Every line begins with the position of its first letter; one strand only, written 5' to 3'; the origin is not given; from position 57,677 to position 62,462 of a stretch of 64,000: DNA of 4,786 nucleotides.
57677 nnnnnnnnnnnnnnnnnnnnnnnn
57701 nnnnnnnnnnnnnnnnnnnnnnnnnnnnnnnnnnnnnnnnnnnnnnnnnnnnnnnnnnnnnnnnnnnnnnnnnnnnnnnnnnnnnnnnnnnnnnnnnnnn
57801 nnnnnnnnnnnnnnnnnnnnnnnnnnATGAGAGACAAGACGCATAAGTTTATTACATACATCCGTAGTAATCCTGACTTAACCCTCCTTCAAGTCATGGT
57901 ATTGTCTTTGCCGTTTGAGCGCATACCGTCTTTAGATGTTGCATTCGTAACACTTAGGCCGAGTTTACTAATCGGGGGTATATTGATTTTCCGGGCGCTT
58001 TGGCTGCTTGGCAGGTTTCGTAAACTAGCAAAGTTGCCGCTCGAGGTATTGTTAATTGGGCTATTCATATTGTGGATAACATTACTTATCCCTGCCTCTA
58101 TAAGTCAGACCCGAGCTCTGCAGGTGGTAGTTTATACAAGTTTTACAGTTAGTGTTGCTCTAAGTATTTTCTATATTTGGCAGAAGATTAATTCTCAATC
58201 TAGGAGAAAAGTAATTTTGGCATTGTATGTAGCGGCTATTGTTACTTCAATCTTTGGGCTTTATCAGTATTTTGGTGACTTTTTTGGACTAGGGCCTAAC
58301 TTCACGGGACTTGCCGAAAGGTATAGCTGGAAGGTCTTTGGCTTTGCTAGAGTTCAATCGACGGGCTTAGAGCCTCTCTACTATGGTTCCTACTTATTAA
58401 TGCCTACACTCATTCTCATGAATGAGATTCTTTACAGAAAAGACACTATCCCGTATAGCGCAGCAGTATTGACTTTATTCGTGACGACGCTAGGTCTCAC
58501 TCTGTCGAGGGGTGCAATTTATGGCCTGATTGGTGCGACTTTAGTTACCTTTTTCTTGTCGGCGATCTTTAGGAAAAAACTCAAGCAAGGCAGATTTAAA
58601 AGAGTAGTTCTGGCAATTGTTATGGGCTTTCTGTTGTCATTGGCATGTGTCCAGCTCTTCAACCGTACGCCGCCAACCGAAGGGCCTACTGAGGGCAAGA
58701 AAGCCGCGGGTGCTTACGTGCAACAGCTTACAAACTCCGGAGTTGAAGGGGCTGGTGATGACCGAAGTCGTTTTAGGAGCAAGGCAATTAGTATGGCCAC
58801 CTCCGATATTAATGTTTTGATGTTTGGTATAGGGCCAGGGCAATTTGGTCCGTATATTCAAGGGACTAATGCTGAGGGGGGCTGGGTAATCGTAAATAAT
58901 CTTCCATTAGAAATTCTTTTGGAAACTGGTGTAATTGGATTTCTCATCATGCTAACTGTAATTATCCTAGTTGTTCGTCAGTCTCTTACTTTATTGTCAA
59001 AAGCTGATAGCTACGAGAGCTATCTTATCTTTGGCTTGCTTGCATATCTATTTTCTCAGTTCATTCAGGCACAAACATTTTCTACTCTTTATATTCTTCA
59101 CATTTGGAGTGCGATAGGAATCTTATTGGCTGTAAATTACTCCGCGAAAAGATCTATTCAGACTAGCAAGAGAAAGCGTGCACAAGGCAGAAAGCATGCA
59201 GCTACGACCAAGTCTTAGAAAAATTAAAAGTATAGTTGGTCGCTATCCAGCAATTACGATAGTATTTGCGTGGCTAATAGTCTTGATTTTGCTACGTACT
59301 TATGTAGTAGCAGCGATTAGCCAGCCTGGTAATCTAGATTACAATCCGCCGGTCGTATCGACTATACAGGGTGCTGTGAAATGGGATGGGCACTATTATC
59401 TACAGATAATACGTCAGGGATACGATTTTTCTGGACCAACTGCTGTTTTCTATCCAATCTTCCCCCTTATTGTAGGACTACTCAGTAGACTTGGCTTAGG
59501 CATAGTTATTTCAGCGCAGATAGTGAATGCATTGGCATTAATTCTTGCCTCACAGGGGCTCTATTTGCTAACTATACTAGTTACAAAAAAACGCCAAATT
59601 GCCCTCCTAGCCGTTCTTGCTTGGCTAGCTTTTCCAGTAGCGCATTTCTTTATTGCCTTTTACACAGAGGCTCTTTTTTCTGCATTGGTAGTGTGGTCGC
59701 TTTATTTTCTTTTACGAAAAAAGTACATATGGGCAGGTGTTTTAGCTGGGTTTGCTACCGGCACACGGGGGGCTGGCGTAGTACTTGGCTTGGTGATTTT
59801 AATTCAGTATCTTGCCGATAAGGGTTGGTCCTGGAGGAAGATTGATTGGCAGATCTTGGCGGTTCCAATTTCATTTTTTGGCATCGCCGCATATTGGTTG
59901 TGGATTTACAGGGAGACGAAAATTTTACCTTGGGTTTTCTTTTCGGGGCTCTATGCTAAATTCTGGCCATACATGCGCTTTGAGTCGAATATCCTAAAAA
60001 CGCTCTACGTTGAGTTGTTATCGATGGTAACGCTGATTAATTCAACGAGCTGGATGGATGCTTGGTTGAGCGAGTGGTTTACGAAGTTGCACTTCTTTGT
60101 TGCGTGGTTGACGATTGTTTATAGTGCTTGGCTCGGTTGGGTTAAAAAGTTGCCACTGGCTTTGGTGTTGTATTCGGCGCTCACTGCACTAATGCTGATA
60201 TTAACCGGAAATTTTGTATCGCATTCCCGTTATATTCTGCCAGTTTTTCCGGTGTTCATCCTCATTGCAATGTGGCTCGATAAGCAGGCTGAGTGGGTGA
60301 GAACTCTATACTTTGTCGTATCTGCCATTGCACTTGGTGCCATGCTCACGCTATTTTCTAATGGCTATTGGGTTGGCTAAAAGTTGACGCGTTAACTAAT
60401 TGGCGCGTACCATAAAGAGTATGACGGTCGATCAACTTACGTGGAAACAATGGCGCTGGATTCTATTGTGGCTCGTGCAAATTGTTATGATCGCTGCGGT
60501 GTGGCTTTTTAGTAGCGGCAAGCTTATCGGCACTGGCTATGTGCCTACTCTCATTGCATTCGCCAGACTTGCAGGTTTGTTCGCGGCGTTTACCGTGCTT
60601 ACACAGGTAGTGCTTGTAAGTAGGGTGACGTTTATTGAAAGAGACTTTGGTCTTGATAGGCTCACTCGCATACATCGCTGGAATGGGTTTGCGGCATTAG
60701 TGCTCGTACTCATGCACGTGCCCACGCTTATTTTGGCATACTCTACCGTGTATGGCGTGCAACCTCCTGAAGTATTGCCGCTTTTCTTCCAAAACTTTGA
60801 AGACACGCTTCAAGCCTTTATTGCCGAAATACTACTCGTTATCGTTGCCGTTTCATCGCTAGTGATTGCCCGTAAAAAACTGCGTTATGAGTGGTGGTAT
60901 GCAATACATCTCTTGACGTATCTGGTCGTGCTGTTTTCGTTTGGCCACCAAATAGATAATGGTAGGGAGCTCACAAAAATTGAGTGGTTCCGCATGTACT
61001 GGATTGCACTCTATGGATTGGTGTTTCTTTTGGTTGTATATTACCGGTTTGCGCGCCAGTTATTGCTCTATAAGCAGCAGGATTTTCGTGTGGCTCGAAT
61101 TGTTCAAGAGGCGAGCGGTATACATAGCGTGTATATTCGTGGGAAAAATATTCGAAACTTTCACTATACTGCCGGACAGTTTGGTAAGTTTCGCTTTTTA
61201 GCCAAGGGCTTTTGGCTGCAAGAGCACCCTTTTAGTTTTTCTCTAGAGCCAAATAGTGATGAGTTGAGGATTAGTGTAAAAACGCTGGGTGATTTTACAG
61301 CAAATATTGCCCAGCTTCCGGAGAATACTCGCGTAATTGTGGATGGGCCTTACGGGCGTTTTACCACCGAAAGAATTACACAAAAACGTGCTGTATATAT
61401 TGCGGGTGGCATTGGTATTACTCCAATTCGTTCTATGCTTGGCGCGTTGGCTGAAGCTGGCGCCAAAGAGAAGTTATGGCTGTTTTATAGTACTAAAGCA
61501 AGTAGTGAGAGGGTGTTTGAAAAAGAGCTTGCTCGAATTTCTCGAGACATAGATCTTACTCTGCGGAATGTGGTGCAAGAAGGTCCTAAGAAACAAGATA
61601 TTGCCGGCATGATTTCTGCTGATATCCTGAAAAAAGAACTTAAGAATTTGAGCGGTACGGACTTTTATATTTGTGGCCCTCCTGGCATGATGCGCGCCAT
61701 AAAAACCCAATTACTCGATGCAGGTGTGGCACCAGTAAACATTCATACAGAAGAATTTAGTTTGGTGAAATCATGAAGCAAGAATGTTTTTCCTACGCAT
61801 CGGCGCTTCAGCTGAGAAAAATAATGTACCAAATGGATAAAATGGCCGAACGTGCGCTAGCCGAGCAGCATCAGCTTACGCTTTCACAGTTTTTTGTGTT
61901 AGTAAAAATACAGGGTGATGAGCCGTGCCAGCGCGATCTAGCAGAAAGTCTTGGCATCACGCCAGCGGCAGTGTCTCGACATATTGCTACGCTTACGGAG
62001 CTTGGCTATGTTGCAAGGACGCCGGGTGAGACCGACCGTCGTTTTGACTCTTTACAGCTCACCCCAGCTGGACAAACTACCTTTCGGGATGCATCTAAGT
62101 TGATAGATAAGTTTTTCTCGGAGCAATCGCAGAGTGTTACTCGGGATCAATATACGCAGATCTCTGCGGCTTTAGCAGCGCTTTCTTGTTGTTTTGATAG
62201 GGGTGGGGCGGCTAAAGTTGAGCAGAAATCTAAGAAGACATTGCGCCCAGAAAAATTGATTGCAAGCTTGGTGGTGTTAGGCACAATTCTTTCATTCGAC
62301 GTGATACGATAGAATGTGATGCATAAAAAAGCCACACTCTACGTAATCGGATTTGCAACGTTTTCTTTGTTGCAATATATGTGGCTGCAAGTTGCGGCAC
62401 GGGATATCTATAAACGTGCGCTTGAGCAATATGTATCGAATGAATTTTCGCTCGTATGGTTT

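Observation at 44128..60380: A ~16 kb fucosylated, methylated and acetylated glycan locus exported by a Wzm/Wzt ABC system, with a probable chain-terminating methyl cap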

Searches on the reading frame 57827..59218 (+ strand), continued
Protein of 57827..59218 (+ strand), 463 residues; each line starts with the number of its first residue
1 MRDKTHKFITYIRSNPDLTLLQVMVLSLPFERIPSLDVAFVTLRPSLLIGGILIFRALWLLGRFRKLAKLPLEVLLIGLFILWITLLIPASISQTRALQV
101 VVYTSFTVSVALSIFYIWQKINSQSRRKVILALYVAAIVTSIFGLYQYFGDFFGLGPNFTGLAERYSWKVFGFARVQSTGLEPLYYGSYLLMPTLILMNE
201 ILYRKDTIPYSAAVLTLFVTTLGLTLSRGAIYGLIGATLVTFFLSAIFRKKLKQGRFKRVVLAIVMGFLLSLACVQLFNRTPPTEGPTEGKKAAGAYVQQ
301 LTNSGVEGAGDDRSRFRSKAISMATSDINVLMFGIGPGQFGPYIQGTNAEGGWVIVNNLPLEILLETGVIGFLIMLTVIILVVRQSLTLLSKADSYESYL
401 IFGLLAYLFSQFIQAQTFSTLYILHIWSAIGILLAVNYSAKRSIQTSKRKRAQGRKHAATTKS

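Call 51: find_related_loci(query=A3, collection=genome_contigs, flank=10000)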
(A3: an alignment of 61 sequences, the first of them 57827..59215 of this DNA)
Query A3 (463 aa) in genome_contigs; peptide patterns used: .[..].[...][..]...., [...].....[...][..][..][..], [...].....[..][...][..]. (x = any residue, [..] = any of these).
241 stretches matched a pattern; 181 encode a relative of the query (tblastn E <= 1e-3); the best 80 are kept; 80 distinct loci.
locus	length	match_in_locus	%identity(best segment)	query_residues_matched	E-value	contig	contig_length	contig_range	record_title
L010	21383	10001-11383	47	1-463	1e-127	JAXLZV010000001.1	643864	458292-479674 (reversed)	MAG: Candidatus Saccharibacteria bacterium isolate STL-PAT11 C3.191.fa-1, whole genome shotgun sequence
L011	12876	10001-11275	43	12-437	1e-100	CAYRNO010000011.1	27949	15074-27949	MAG TPA_asm: uncultured Candidatus Saccharibacteria bacterium isolate SRP173033_co3_39 genome assembly, contig: NODE_187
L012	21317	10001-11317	42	1-442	8e-86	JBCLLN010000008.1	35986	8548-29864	Candidatus Saccharimonadia bacterium isolate SLM_LV1_0208-G19 Node_8_length_35986_cov_87.982951, whole genome shotgun se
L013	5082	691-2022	38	1-443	3e-85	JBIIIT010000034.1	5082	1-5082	MAG: Candidatus Saccharimonadia bacterium isolate ME2001-09-10pf_3300042914_group1_bin219 Rohwer_bin1540_scaffold_26556_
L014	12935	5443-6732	38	4-436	1e-84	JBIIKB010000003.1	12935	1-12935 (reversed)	MAG: Candidatus Saccharimonadia bacterium isolate ME2001-10-09pf_3300042861_group1_bin39 Rohwer_bin1541_scaffold_3671_c2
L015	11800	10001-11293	38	3-431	2e-83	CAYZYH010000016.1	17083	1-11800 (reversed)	MAG TPA_asm: uncultured Candidatus Saccharibacteria bacterium isolate SRP342105_co1_503 genome assembly, contig: NODE_44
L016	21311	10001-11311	42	1-436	3e-80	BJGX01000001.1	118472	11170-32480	Candidatus Saccharibacteria bacterium LBMAG_Ca.Saccharibacteria_epi.bin1 DNA, sequence01, whole genome shotgun sequence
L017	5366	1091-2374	37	11-436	2e-79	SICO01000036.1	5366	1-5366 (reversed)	MAG: Candidatus Saccharibacteria bacterium isolate Baikal-deep-G207 BACOMB-C69660, whole genome shotgun sequence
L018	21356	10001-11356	36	2-450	1e-76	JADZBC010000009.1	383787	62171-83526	MAG: bacterium isolate SJ655 c_000001012947, whole genome shotgun sequence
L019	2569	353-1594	38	29-443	3e-78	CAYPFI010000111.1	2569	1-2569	MAG TPA_asm: uncultured Candidatus Saccharibacteria bacterium isolate binchicken_co398_170 genome assembly, contig: NODE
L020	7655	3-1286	38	28-455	7e-76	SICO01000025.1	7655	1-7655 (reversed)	MAG: Candidatus Saccharibacteria bacterium isolate Baikal-deep-G207 BACOMB-C45235, whole genome shotgun sequence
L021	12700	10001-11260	38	17-443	4e-73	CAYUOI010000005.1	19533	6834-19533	MAG TPA_asm: uncultured Candidatus Saccharibacteria bacterium isolate SRP200132_co1_569 genome assembly, contig: NODE_48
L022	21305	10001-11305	36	1-442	1e-72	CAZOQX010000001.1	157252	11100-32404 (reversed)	MAG TPA_asm: uncultured Candidatus Saccharibacteria bacterium isolate SRP200132_co1_772 genome assembly, contig: NODE_86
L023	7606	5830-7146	37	1-436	3e-66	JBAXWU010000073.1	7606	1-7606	MAG: Chitinophagia bacterium isolate ELA721 MAG721_73, whole genome shotgun sequence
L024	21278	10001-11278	33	20-463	1e-58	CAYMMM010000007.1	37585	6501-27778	MAG TPA_asm: uncultured Candidatus Saccharibacteria bacterium isolate SRP133034_co1_63 genome assembly, contig: NODE_984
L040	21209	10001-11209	35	24-437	2e-48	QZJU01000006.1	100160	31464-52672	MAG: Candidatus Parcubacteria bacterium isolate SURF_31 contig-100_149_length_100160_read_count_16750880, whole genome s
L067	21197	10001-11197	31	28-437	1e-43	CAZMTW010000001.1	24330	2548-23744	MAG TPA_asm: uncultured Gammaproteobacteria bacterium isolate SRP118108_co1_66 genome assembly, contig: NODE_1358_length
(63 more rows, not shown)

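Call 89: search_protein_families(library=pfam, proteins=[window:57827-59215:+, L040:11232-12488:+, L067:11224-12480:+], max_evalue=0.01)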
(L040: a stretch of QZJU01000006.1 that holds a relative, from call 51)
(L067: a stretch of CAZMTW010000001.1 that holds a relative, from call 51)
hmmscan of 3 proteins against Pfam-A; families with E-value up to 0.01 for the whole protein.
window:57827-59215:+ (463 aa): 1 family
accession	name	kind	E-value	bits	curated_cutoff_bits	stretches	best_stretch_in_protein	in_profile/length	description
PF04932.20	Wzy_C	-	8.5e-10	39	31.7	1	214-375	2-148/149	O-Antigen ligase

L040:11232-12488:+ (419 aa): 1 family
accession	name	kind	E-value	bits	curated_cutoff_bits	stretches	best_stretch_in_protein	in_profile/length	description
PF04932.20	Wzy_C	-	9.2e-22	77.9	31.7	1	212-345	2-147/149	O-Antigen ligase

L067:11224-12480:+ (419 aa): 1 family
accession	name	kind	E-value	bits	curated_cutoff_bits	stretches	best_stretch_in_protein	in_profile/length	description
PF04932.20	Wzy_C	-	1.5e-19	70.7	31.7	1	216-345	2-147/149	O-Antigen ligase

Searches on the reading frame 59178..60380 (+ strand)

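Call 4: search_protein_families(library=pfam, proteins=[window:59178-60380:+], max_evalue=0.01)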
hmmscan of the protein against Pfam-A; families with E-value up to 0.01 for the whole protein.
window:59178-60380:+ (400 aa): 2 families
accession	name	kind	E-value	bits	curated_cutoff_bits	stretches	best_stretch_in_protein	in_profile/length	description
PF04188.19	Mannosyl_trans2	-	4.3e-11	43.3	22.4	1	61-202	53-204/443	Mannosyltransferase (PIG-V)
PF13231.12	PMT_2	-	0.0031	18.2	26.1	1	96-242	7-160/160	Dolichyl-phosphate-mannose-protein mannosyltransferase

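Call 33: search_protein_families(library=ncbifam, proteins=[window:59178-60380:+], max_evalue=0.00001)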
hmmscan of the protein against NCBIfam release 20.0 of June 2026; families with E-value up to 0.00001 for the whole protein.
window:59178-60380:+ (400 aa): 0 families

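Call 56: search_protein_families(library=pfam, alignment_id=A4, max_evalue=0.001)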
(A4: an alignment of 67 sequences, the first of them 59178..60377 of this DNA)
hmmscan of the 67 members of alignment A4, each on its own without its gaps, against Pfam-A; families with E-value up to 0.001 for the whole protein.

A. member 1, window:59178-60377:+ (400 aa): 1 family
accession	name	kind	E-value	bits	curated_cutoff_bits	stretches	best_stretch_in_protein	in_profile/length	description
PF04188.19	Mannosyl_trans2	-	4.3e-11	43.3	22.4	1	61-202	53-204/443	Mannosyltransferase (PIG-V)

B. families by the number of members that match (of 67 scanned): 24 families
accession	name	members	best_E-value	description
PF04932.20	Wzy_C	30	5.3e-30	O-Antigen ligase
PF13231.12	PMT_2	8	2.3e-18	Dolichyl-phosphate-mannose-protein mannosyltransferase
PF00534.26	Glycos_transf_1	6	3.6e-39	Glycosyl transferases group 1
PF13692.12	Glyco_trans_1_4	6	4e-33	Glycosyl transferases group 1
PF20706.3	GT4-conflict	6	7.3e-18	Family 4 Glycosyltransferase in conflict systems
PF13524.12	Glyco_trans_1_2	6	1.1e-15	Glycosyl transferase-like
PF13439.12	Glyco_transf_4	6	3.5e-13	Glycosyltransferase Family 4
PF13579.12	Glyco_trans_4_4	5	8e-08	Glycosyl transferase 4-like domain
PF09852.15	DUF2079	4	1.6e-56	Predicted membrane protein (DUF2079)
PF02366.24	PMT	3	1.1e-10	Dolichyl-phosphate-mannose-protein mannosyltransferase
PF00175.26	NAD_binding_1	2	3.2e-19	Oxidoreductase NAD-binding domain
PF01794.25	Ferric_reduct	2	2.2e-16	Ferric reductase like transmembrane component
PF08022.18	FAD_binding_8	2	7.4e-09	FAD-binding domain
PF08030.17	NAD_binding_6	2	2.1e-06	Ferric reductase NAD binding domain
PF01297.22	ZnuA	1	1.7e-77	Zinc-uptake complex component A periplasmic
PF04188.19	Mannosyl_trans2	1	4.3e-11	Mannosyltransferase (PIG-V)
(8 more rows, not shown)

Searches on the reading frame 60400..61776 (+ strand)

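Call 4: search_protein_families(library=pfam, proteins=[window:60400-61776:+], max_evalue=0.01)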
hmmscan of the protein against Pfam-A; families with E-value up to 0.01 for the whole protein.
window:60400-61776:+ (458 aa): 4 families
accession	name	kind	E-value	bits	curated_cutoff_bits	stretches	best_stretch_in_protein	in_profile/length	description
PF00175.26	NAD_binding_1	-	4e-17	63.3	22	1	334-435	2-108/109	Oxidoreductase NAD-binding domain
PF01794.25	Ferric_reduct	-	9.7e-14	51.9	28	1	59-180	2-120/121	Ferric reductase like transmembrane component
PF08022.18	FAD_binding_8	-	4.3e-09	36.9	22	1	248-320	21-107/109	FAD-binding domain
PF22290.1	DmmA-like_N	-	0.0031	18.4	33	0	329-447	19-123/124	Dimethylamine monooxygenase subunit DmmA-like, N-terminal domain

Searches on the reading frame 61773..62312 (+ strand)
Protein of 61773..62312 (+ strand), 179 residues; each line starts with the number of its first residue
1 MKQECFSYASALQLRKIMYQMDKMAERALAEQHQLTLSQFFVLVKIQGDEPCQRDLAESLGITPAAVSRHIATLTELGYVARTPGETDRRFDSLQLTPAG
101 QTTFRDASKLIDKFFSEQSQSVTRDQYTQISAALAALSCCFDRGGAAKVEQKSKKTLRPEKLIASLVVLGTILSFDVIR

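Call 4: search_protein_families(library=pfam, proteins=[window:61773-62312:+], max_evalue=0.01)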
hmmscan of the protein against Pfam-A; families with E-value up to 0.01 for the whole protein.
window:61773-62312:+ (179 aa): 16 families
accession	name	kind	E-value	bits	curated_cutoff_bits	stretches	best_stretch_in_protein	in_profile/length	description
PF12802.13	MarR_2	-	4.4e-11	43.2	27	1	33-90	1-60/61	MarR family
PF01047.28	MarR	-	2.7e-10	40.4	24.6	1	35-90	1-57/59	MarR family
PF13601.12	HTH_34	-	3.1e-07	30.9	27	1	48-113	12-78/80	Winged helix DNA-binding domain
PF09339.16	HTH_IclR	-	5.4e-07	29.7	22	1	54-83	22-51/52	IclR helix-turn-helix domain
PF01022.26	HTH_5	-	7.1e-07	29.4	22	1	49-80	14-45/47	Bacterial regulatory protein, arsR family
PF13412.12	HTH_24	-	7.6e-07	29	21.9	1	52-80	19-47/48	Winged helix-turn-helix DNA-binding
PF13463.12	HTH_27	-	1.3e-06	29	22.2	1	35-100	1-68/68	Winged helix DNA-binding domain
PF25213.1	HVO_A0261_N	-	3.5e-05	24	35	1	43-114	17-81/86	HVO_A0261 N-terminal domain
PF01726.22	LexA_DNA_bind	-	0.00017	21.8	23.7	1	44-86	19-62/65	LexA DNA binding domain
PF08279.18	HTH_11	-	0.00018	21.8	25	1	55-79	20-44/55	HTH domain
PF13730.12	HTH_36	-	0.00031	20.9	25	1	51-80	26-55/55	Helix-turn-helix domain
PF13545.12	HTH_Crp_2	-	0.00042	20.7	27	1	53-82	25-55/70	Crp-like helix-turn-helix domain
PF00126.33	HTH_1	-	0.001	19.4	26.6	0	57-77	20-40/60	Bacterial regulatory helix-turn-helix protein, lysR family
PF22381.2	Staph_reg_Sar_Rot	-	0.0015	19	27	1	29-97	6-75/85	Transcriptional regulator SarA/Rot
PF01325.25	Fe_dep_repress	-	0.0028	18.3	26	1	52-82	24-54/60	Iron dependent repressor, N-terminal DNA binding domain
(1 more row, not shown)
